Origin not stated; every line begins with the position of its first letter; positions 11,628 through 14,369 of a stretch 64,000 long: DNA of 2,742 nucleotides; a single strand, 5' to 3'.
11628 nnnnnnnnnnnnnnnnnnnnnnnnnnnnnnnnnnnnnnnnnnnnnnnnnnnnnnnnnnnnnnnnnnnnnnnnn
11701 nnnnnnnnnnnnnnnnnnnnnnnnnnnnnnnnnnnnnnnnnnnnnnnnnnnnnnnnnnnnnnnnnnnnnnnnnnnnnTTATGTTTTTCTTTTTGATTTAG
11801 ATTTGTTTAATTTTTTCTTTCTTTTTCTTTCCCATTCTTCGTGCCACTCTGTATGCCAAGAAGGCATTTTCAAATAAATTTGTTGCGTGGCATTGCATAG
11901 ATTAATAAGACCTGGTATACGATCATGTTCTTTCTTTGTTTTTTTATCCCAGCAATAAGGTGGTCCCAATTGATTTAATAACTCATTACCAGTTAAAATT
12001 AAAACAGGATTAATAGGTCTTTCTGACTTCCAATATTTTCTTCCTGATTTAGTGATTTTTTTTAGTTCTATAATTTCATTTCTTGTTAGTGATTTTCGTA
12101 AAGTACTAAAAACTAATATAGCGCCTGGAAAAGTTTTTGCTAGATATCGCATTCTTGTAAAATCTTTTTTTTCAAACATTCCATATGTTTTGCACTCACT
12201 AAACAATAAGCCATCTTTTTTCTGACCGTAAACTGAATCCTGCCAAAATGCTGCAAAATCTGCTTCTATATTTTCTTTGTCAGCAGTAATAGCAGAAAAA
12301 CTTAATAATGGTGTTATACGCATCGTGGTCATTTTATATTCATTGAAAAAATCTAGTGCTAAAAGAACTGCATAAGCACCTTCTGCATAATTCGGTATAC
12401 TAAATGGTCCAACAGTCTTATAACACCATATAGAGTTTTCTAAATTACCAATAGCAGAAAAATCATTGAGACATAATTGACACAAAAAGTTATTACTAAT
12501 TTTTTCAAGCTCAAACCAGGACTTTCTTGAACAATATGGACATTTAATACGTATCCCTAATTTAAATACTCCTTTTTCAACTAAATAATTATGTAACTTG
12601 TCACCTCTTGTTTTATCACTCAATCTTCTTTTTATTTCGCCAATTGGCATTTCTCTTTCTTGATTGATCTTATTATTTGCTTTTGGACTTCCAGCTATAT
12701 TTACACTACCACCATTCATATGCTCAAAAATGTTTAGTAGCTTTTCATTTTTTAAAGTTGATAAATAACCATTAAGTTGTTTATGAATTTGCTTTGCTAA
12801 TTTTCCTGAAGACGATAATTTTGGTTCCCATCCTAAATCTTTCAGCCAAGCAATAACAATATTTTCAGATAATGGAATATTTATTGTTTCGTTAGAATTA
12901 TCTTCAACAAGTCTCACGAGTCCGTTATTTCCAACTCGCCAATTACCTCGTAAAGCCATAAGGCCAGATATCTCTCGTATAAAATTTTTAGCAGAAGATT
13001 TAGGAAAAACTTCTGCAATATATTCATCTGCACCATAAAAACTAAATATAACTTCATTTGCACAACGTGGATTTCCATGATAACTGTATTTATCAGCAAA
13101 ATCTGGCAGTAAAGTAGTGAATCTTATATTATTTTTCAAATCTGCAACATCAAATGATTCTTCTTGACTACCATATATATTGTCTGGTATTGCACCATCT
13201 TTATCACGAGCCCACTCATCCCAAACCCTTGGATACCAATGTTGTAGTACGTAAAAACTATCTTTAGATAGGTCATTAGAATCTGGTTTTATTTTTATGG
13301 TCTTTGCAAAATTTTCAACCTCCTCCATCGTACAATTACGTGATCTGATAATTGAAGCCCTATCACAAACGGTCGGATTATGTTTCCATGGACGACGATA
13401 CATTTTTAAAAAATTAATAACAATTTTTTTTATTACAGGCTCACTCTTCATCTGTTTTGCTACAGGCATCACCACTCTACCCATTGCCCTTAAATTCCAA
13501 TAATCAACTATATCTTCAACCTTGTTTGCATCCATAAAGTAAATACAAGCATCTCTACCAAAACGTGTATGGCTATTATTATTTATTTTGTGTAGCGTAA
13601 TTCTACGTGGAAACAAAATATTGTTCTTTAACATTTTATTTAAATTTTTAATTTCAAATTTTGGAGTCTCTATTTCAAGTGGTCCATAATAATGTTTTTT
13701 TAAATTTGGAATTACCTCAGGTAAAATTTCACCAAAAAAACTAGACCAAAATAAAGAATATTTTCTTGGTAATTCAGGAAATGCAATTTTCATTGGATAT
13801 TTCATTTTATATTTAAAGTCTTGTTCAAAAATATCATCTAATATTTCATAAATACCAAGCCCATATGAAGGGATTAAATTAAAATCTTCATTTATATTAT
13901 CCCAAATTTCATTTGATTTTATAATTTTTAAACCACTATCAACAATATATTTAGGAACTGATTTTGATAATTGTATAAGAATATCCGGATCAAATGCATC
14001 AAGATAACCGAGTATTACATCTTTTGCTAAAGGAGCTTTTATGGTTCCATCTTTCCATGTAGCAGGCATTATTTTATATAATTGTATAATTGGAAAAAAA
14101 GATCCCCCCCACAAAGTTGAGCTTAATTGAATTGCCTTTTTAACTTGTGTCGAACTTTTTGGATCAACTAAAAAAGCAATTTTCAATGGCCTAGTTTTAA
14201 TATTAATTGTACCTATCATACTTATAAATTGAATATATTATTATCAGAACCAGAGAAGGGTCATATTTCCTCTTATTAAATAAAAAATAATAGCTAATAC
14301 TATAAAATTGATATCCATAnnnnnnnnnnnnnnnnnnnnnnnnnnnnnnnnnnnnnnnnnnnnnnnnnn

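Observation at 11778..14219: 813-aa zinc-ribbon protein of unknown function wedged between the glycan operon and the R-M operon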

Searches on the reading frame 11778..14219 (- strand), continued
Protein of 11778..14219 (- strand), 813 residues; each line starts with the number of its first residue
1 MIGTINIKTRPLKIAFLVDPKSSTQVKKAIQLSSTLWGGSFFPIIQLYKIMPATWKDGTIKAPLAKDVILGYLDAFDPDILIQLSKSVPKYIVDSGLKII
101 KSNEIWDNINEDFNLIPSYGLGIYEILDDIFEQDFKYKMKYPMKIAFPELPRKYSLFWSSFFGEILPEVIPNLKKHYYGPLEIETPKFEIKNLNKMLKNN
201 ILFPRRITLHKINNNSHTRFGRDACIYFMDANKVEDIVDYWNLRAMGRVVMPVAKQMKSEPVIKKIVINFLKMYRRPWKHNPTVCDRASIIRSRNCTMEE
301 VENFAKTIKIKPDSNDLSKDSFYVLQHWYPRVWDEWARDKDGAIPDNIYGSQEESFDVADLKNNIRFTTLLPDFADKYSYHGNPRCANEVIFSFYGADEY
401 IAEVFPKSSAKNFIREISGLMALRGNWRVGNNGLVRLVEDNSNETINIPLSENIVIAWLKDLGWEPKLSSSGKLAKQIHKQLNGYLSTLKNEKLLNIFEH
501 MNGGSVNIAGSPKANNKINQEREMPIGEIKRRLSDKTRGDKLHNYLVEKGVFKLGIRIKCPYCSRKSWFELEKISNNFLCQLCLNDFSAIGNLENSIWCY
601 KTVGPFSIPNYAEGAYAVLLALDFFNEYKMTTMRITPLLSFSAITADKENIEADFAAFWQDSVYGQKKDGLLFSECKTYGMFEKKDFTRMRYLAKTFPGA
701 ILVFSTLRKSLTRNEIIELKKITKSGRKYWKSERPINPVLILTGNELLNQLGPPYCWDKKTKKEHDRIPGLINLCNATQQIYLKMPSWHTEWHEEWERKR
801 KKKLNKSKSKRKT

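Call 82: search_protein_families(library=phrogs, proteins=[L091:2055-4139:+, L091:4136-5068:+, L091:5938-6579:+, L091:8001-10409:+, L091:13292-14458:-, L091:14460-15491:-, L093:2483-3490:+, L093:5353-6195:+, L093:11283-12194:+, L093:12810-13847:+], max_evalue=0.00001)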
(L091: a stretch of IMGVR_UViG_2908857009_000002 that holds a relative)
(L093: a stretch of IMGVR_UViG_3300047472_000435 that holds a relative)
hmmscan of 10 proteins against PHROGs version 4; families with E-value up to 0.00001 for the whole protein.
L091:2055-4139:+ (694 aa): 4 families
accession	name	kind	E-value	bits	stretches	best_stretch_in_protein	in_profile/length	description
phrog_310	-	integration and excision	4.1e-128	430.1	1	10-668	7-619/696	transposase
phrog_14727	-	unknown function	8.7e-74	249.8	1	11-440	3-408/409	-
phrog_15639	-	unknown function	1.6e-36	127.1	1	377-627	12-244/301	-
phrog_7148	-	transcription regulation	9.3e-10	39.5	1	10-78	7-74/176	transcriptional repressor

L091:4136-5068:+ (310 aa): 1 family
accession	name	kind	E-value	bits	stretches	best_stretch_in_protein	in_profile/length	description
phrog_296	-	integration and excision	2e-64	219.4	1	1-304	225-522/626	DNA transposition protein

L091:5938-6579:+ (213 aa): 1 family
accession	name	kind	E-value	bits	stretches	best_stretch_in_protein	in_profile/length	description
phrog_846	-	unknown function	1.3e-44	153.3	1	15-213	6-207/207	-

L091:8001-10409:+ (802 aa): 0 families

L091:13292-14458:- (388 aa): 3 families
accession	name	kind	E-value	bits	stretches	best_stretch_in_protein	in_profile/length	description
phrog_6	-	tail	5.9e-55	187.9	1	4-378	57-405/548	baseplate wedge subunit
phrog_4226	-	tail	1.2e-18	68.2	1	184-341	41-195/228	baseplate protein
phrog_21670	-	unknown function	2.7e-12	47.5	1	8-150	3-146/152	-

L091:14460-15491:- (343 aa): 2 families
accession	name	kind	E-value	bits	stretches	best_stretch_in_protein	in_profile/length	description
phrog_52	-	tail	2.4e-51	176.4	1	5-341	188-513/677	tail protein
phrog_4456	-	unknown function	2.4e-10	41.2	1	9-113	17-111/126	-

L093:2483-3490:+ (335 aa): 4 families
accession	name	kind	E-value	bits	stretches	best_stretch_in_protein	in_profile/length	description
phrog_70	-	head and packaging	6.8e-157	523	1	1-334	1-336/345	major head protein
phrog_8979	-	unknown function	1.5e-68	231.3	1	1-176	1-178/180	-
phrog_14867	-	head and packaging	4e-34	117.5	1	238-333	2-97/101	major head protein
phrog_23673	-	unknown function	2.9e-12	47.4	1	1-44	1-46/46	-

L093:5353-6195:+ (280 aa): 8 families
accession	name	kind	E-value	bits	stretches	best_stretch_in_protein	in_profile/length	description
phrog_1224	-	head and packaging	5.9e-131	438.7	1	1-276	1-267/438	endolysin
phrog_2860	-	head and packaging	7.2e-72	242.3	1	73-268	3-185/189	endolysin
phrog_2649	-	lysis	1.8e-16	61.8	1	3-71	174-242/261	endolysin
phrog_1493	-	lysis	6.4e-15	56.2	1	6-96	243-336/394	endolysin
phrog_17214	-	lysis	1.2e-10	42.6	1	4-68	245-316/322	endolysin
phrog_6707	-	lysis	9.3e-09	35.6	1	11-72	186-250/311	endolysin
phrog_16428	-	lysis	6.3e-08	32.7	1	8-64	461-518/520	endolysin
phrog_1512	-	lysis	1.5e-07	32.7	1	3-67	176-245/314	endolysin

L093:11283-12194:+ (303 aa): 4 families
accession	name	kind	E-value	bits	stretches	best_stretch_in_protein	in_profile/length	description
phrog_4226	-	tail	2.9e-84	283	1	81-301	4-224/228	baseplate protein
phrog_6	-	tail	2.7e-68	232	1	1-302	50-407/548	baseplate wedge subunit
phrog_14699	-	unknown function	1.4e-10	42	1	249-299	2-53/59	-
phrog_1608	-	tail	3.5e-08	34.1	1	121-277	7-166/192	tail protein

L093:12810-13847:+ (345 aa): 30 families (the best 25 are shown)
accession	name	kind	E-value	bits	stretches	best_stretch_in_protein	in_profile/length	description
phrog_5181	-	unknown function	9.1e-95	319.5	2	6-222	3-246/763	-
phrog_327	-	tail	6.4e-89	300.9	2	1-159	1-159/618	tail protein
phrog_14570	-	unknown function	6.7e-61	207.5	1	1-159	1-159/540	-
phrog_381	-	tail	7.7e-58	198.1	1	11-159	8-159/566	tail fiber protein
phrog_6202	-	tail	1.3e-57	197.3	1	10-217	7-213/636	tail fiber protein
phrog_988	-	tail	2.2e-57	196.7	1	8-247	6-200/574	tail protein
phrog_11518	-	tail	1e-55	190.4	1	8-157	4-154/812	tail fiber protein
phrog_1780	-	tail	2.8e-52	179.5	1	7-174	5-171/855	tail collar fiber protein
phrog_4618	-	tail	4e-45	155.3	1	8-158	5-155/413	tail collar fiber protein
phrog_7032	-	tail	4.3e-39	135.3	1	11-237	8-236/866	tail fiber protein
phrog_295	-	tail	1.3e-37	131.1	1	6-159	164-317/794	tail fiber protein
phrog_6162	-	tail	1.1e-28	100.7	1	5-298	7-311/1060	tail fiber protein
phrog_1162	-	tail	1.6e-28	100.8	1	10-230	8-227/354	tail fiber protein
phrog_19921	-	tail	1.2e-27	97.5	1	14-159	11-157/952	tail spike protein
phrog_2137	-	tail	1.6e-25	91.1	1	10-163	8-161/267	tail fiber protein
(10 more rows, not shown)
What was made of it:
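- Tried and rejected: PHROGs on a prophage-borne relative gave nothing (call 82).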

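Call 85: find_encoding_contigs(protein=P0077, flank=8000, max_places=1)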
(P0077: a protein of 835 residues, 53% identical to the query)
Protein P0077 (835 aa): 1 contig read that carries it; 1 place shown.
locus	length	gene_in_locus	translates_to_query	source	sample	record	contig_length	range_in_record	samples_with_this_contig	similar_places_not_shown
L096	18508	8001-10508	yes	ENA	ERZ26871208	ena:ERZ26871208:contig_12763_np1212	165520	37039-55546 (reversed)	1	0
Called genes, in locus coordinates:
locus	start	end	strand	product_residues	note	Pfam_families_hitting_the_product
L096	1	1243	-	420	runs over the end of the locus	PF01555:N6_N4_Mtase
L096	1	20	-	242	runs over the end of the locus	PF01555:N6_N4_Mtase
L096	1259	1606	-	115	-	PF14335:DUF4391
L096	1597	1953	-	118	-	PF14335:DUF4391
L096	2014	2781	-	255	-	-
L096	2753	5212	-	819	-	PF00176:SNF2-rel_dom (weak), PF04851:ResIII (weak)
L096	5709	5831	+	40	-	-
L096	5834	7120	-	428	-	PF13657:Couple_hipA (weak), PF07804:HipA_C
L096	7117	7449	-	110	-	PF13560:HTH_31 (weak), PF01381:HTH_3 (weak)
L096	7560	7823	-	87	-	-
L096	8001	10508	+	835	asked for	-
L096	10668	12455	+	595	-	-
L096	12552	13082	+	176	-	-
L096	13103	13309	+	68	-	-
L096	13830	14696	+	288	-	-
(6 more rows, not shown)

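Call 86: find_encoding_contigs(protein=P0093, flank=8000, max_places=1)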
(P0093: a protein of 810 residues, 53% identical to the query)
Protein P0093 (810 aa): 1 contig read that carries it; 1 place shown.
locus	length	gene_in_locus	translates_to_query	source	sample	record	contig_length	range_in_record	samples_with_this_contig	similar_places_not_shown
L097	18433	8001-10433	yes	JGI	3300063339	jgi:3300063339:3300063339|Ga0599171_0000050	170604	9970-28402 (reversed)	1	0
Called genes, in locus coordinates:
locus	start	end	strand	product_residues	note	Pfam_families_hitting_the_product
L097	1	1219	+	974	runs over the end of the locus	PF02369:Big_1 (faint), PF13620:CarboxypepD_reg, PF13715:CarbopepD_reg_2, PF25183:OMP_b-brl_4, PF00593:TonB_dep_Rec_b-barrel, PF25183:OMP_b-brl_4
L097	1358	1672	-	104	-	-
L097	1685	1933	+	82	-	PF04014:MazE_antitoxin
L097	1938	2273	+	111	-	PF02452:PemK_toxin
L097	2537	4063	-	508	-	PF00749:tRNA-synt_1c, PF19269:Anticodon_2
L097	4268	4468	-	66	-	-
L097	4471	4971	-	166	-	-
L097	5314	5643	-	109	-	PF01934:HepT-like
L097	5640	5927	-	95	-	PF01909:NTP_transf_2, PF18765:Polbeta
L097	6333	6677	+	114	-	PF03050:DDE_Tnp_IS66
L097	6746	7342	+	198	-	-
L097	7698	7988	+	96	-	-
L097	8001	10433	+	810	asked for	-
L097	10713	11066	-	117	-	-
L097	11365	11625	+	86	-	PF01402:RHH_1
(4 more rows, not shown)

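Call 87: find_encoding_contigs(protein=P0091, flank=8000, max_places=1)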
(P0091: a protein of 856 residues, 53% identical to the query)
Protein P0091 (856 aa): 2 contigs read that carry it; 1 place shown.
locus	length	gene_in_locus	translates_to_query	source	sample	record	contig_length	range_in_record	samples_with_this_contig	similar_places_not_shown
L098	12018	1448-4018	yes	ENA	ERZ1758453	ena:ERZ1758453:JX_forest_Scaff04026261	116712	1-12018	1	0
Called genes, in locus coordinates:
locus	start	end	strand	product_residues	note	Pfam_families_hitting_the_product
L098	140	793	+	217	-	PF01609:DDE_Tnp_1, PF13701:DDE_Tnp_1_4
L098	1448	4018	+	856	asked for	-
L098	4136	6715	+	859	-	PF02463:SMC_N (faint), PF13304:AAA_21 (faint), PF13166:AAA_13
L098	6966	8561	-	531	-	PF00239:Resolvase, PF07508:Recombinase (weak), PF13408:Zn_ribbon_recom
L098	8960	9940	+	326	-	PF13155:Toprim_2 (weak), PF13662:Toprim_4 (weak), PF01807:Zn_ribbon_DnaG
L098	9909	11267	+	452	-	-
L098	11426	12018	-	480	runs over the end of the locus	PF25856:MPN635_N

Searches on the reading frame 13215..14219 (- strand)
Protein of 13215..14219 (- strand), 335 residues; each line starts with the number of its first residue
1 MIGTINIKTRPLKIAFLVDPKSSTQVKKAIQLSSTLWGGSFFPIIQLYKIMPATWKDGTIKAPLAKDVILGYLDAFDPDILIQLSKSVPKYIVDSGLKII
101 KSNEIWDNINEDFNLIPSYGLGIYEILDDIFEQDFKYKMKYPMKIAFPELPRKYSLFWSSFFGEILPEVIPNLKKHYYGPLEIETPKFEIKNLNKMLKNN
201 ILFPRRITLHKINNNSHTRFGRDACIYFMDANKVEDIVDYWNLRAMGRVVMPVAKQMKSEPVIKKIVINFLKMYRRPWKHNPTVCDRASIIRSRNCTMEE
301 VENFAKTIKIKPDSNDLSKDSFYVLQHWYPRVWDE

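Call 43: predict_structure(alignment_id=A2)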
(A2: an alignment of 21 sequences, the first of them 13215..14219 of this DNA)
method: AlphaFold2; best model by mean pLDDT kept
length: 335 residues; sequences in the alignment: 21
mean_pLDDT: 85.8   pTM: 0.87
mean pLDDT of the five models: 85.8, 84.5, 78.1, 70.5, 62.4
residues with pLDDT >= 90: 198; 70-90: 91; 50-70: 28; < 50: 18
segments of 3 or more residues with pLDDT < 50: 1-9, 215-221
pLDDT, mean of each block of 10 residues (from residue 1): 38 88 96 85 90 75 88 90 96 94 80 72 90 77 89 96 93 92 94 92 90 51 84 95 88 95 94 90 90 92 94 86 83 52
secondary structure, 60 per line:
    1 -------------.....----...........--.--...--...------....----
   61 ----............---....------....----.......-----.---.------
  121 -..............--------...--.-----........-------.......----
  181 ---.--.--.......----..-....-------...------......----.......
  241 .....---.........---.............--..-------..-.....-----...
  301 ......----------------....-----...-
elements in order: E14-18 H23-33 E44-46 H53-56 H65-76 E80-83 H90-93 E98-101 H123-135 E144-146 H155-162 H170-176 H190-196 H204-207 E224-229 H234-245 E249-254 H261-273 E288-292 H298-306 E323-326

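Call 45: fold_search(model_id=the predicted structure, library=pdb)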
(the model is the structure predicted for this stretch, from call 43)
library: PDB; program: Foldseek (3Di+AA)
matches with E <= 10: 870; with E <= 0.001: 0
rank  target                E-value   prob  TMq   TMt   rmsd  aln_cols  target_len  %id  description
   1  3uhf_A                4.9e-03  0.41  0.19  0.24  16.4       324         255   13  Crystal Structure of Glutamate Racemase from Campylobacter jejuni subsp. jejuni (released 2012-05-30)
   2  5j72_A                8.4e-03  0.89  0.31  0.19  10.3       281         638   12  Cwp6 from Clostridium difficile (released 2017-02-08)
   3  7uj5_A                9.5e-03  0.28  0.17  0.21  17.6       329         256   11  Crystal structure of glutamate racemase from Helicobacter pylori in complex with D-glutamate (released 2023-04-05)
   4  1pfk_A                1.6e-02  0.18  0.16  0.17  17.9       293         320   10  CRYSTAL STRUCTURE OF THE COMPLEX OF PHOSPHOFRUCTOKINASE FROM ESCHERICHIA COLI WITH ITS REACTION PRODUCTS (released 1989-01-09)
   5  2pqm_B                2.1e-02  0.16  0.14  0.14  16.0       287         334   12  Crystal structure of Cysteine Synthase (OASS) from Entamoeba histolytica at 1.86 A resolution (released 2008-04-15)
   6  6nn8_F                2.2e-02  0.10  0.13  0.11  17.2       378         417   10  The structure of human liver pyruvate kinase, hLPYK-S531E (released 2019-06-19)
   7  6nn5_C                2.6e-02  0.09  0.14  0.12  16.8       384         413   10  The structure of human liver pyruvate kinase, hLPYK-W527H (released 2019-06-19)
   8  5sc9_C                3.0e-02  0.11  0.14  0.12  16.8       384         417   10  Structure of liver pyruvate kinase in complex with anthraquinone derivative 29 (released 2022-03-16)
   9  3ke8_A                3.2e-02  0.18  0.19  0.20  16.5       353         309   10  Crystal structure of IspH:HMBPP-complex (released 2010-01-12)
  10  5w1q_A                3.2e-02  0.16  0.17  0.21  17.8       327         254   12  Crystal structure of alternate isoform of glutamate racemase from Helicobacter pylori bound to D-glutamate (released 2017-06-21)
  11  4n7b                  3.6e-02  0.16  0.19  0.19  16.6       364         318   12  Structure of the E-1-hydroxy-2-methyl-but-2-enyl-4-diphosphate reductase from Plasmodium falciparum (released 2013-11-20)
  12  6tti_A                3.6e-02  0.08  0.14  0.13  18.2       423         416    9  PKM2 in complex with Compound 6 (released 2020-01-15)
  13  3uhf_B                4.0e-02  0.18  0.18  0.23  17.0       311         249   12  Crystal Structure of Glutamate Racemase from Campylobacter jejuni subsp. jejuni (released 2012-05-30)
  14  6wp3_B                4.0e-02  0.10  0.15  0.13  18.6       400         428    9  Pyruvate Kinase M2 Mutant-K433Q (released 2020-10-07)
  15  9bh7_A                4.0e-02  0.08  0.14  0.07  20.4       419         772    9  Human DNA polymerase theta helicase domain dimer in the apo form (released 2024-05-01)
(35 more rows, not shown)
